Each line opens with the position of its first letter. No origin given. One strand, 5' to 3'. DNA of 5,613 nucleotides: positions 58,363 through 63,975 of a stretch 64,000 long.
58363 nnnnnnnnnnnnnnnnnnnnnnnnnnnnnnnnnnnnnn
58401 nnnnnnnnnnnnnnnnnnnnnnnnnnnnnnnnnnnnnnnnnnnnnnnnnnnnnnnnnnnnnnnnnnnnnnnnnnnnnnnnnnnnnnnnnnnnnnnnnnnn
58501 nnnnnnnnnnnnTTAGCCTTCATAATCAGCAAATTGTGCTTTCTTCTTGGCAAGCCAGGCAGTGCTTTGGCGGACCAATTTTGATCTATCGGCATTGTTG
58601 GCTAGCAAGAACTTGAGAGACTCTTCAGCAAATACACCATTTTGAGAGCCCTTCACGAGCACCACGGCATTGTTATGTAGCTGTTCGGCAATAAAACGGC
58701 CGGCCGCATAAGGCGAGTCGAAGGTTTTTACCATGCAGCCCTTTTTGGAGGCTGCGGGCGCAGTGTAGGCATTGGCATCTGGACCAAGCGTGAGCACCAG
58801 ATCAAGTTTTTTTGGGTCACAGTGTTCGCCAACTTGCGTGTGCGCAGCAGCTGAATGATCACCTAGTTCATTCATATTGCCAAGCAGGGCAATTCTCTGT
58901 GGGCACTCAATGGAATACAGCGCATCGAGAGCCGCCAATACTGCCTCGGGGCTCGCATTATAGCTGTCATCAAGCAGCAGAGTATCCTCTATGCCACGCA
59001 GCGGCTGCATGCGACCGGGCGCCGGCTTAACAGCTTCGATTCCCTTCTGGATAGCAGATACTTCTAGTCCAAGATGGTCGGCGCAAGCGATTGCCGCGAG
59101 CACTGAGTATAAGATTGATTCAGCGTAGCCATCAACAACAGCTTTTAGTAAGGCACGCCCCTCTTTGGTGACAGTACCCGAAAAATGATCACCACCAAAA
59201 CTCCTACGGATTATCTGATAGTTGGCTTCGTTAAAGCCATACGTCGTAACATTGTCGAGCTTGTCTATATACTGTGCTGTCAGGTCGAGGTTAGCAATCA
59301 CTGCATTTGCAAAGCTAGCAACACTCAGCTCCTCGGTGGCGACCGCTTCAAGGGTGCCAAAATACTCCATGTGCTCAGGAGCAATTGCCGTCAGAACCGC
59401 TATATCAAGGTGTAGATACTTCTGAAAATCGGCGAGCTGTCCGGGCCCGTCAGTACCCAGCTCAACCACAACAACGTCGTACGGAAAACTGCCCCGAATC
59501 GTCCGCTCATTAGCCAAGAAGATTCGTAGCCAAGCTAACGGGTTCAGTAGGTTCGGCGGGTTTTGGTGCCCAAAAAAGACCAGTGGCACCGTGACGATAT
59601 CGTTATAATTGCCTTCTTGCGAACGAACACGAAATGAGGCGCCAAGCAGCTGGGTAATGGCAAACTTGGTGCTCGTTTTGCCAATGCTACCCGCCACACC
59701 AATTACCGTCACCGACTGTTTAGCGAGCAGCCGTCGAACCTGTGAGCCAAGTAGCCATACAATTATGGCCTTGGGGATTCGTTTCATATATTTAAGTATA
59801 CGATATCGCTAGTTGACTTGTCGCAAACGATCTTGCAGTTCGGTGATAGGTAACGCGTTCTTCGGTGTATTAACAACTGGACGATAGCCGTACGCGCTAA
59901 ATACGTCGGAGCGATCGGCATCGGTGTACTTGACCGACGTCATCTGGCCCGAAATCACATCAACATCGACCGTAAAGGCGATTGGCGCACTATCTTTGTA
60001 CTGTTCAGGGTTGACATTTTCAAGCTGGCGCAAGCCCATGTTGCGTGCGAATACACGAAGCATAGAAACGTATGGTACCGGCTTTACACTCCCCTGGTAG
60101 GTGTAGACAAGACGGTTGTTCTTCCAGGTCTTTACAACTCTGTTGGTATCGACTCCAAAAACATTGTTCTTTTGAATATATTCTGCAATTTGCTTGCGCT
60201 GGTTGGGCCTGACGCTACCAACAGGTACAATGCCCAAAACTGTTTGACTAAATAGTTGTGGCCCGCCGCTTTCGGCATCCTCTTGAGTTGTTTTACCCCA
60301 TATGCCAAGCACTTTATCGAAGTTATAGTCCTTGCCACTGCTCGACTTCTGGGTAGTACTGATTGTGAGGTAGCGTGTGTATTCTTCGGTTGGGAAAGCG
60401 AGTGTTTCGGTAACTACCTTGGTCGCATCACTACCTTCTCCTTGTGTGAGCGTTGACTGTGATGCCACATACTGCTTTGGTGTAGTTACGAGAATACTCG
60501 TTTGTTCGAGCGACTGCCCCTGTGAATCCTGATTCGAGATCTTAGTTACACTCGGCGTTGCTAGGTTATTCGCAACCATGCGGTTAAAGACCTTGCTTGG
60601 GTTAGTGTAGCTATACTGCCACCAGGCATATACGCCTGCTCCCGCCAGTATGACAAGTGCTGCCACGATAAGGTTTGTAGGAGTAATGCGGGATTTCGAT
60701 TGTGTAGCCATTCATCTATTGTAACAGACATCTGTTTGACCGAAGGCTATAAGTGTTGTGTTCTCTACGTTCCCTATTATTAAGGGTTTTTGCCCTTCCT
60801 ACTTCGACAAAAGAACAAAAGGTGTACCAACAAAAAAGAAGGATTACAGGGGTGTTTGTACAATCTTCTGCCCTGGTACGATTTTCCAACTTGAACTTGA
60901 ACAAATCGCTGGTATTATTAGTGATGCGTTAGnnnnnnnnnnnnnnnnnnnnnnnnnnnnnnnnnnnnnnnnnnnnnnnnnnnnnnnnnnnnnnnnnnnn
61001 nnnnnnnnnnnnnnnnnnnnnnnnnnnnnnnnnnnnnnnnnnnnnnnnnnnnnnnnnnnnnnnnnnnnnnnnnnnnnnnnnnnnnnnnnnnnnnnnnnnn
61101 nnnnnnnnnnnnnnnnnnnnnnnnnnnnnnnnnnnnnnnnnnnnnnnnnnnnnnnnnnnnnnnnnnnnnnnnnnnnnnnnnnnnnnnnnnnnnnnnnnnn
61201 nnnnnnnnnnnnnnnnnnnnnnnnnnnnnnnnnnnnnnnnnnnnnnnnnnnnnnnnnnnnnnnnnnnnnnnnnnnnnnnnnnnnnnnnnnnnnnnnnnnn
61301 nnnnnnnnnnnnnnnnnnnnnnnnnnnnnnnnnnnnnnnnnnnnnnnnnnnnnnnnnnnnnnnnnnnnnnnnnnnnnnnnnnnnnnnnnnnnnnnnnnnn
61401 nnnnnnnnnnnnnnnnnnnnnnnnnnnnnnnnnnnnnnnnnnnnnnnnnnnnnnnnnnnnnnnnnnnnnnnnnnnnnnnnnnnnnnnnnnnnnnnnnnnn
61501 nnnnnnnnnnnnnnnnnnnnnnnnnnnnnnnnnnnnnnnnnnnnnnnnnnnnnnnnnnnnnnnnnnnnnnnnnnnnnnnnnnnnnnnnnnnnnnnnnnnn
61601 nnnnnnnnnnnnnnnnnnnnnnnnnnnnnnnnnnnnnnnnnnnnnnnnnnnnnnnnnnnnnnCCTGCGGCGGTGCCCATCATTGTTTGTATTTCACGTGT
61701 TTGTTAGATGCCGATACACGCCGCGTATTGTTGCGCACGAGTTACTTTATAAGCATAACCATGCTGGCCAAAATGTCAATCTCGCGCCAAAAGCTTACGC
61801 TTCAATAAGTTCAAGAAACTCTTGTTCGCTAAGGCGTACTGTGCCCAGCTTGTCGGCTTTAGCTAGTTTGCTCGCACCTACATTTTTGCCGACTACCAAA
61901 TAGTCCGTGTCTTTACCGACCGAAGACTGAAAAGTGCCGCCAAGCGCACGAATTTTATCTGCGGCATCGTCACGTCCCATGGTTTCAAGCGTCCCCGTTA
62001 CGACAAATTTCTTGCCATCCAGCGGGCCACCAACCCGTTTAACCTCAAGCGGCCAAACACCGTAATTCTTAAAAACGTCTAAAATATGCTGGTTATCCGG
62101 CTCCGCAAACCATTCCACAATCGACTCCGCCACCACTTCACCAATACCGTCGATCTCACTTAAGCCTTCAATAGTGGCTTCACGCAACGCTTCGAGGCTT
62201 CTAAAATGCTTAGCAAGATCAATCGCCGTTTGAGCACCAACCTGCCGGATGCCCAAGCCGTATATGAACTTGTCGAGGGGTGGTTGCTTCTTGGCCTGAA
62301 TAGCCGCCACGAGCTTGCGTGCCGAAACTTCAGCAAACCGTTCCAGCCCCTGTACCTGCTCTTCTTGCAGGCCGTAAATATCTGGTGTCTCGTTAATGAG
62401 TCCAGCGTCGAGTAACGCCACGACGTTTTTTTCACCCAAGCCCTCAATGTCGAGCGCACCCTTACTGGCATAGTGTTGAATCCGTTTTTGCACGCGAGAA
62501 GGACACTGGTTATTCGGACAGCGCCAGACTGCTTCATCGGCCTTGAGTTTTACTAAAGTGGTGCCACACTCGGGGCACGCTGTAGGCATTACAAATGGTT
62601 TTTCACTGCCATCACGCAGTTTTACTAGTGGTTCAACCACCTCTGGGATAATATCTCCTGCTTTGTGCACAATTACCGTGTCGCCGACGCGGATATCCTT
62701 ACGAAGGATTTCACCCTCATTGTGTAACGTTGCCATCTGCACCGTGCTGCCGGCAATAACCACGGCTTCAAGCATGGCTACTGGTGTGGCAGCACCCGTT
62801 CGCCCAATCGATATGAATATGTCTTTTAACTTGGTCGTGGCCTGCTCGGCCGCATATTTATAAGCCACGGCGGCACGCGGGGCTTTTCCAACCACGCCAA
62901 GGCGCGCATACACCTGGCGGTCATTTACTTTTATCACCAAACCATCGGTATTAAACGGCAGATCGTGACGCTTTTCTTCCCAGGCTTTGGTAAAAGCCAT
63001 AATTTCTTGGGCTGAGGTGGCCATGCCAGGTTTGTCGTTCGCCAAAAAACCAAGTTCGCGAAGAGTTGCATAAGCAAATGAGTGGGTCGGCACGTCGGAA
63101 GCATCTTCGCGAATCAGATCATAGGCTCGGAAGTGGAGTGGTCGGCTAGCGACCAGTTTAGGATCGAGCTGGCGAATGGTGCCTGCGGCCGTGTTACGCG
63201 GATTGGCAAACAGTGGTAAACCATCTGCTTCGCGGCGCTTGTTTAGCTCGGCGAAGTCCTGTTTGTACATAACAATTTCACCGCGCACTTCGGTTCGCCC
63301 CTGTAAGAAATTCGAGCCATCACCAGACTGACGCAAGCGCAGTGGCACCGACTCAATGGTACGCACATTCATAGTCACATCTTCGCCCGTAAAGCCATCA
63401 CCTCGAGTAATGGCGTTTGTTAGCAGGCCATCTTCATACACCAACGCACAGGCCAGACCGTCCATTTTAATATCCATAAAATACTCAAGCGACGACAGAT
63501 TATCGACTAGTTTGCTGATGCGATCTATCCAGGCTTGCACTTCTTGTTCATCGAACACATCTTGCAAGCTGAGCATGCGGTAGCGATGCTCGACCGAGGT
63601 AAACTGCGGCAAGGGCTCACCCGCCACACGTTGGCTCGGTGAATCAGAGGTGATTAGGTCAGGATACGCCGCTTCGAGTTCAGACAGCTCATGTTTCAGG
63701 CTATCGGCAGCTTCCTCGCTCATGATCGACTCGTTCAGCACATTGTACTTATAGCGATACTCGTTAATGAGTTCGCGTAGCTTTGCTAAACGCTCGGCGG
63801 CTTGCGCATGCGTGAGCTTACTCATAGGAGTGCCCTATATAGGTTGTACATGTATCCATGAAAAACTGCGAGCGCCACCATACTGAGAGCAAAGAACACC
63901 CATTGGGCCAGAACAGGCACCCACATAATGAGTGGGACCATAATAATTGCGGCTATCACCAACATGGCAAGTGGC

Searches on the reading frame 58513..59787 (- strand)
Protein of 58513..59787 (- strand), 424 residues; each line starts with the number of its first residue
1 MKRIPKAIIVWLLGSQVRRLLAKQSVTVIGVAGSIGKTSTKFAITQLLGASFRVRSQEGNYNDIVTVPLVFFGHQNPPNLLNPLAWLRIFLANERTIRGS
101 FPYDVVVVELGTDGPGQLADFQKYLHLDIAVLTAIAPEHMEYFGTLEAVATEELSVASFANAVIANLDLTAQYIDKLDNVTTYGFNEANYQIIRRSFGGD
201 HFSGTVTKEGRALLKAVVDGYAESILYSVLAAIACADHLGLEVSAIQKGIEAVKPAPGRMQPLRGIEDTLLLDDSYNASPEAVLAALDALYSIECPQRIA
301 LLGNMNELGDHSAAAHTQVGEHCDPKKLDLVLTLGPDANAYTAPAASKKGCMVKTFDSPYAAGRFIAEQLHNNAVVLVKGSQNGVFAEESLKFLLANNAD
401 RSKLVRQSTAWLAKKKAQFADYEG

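Call 63: search_protein_families(library=pfam, proteins=[window:58513-59787:-], max_evalue=0.001)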
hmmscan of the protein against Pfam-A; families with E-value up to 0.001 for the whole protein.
window:58513-59787:- (424 aa): 2 families
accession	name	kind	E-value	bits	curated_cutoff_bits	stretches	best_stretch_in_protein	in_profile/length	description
PF08245.18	Mur_ligase_M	-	1.8e-17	64.4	24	1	31-235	1-199/200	Mur ligase middle domain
PF02875.26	Mur_ligase_C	-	9.3e-17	62.5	28.4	1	258-381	1-126/127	Mur ligase, glutamate ligase domain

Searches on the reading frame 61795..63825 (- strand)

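Call 63: search_protein_families(library=pfam, proteins=[window:61795-63825:-], max_evalue=0.001)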
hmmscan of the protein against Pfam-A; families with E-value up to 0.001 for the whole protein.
window:61795-63825:- (676 aa): 7 families
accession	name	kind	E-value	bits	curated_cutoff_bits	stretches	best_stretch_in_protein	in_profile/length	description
PF01653.23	DNA_ligase_aden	-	3.1e-85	286.2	27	1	74-327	3-253/253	NAD-dependent DNA ligase adenylation domain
PF03120.22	DNA_ligase_OB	-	1e-30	105.8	32.9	1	330-407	1-78/79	NAD-dependent DNA ligase OB-fold domain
PF12826.13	HHH_2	-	1.8e-24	86.1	27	1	519-581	1-63/64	Helix-hairpin-helix motif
PF14520.12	HHH_5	-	5.2e-12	46.5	27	1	524-571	5-53/57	Helix-hairpin-helix domain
PF00533.33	BRCT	-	1e-11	45.3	21.3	1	600-674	4-78/78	BRCA1 C Terminus (BRCT) domain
PF03119.21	DNA_ligase_ZBD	-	1.6e-09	37.9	25.8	1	417-442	2-26/27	NAD-dependent DNA ligase C4 zinc finger domain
PF00633.29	HHH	-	1.5e-05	25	24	1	543-571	1-29/30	Helix-hairpin-helix motif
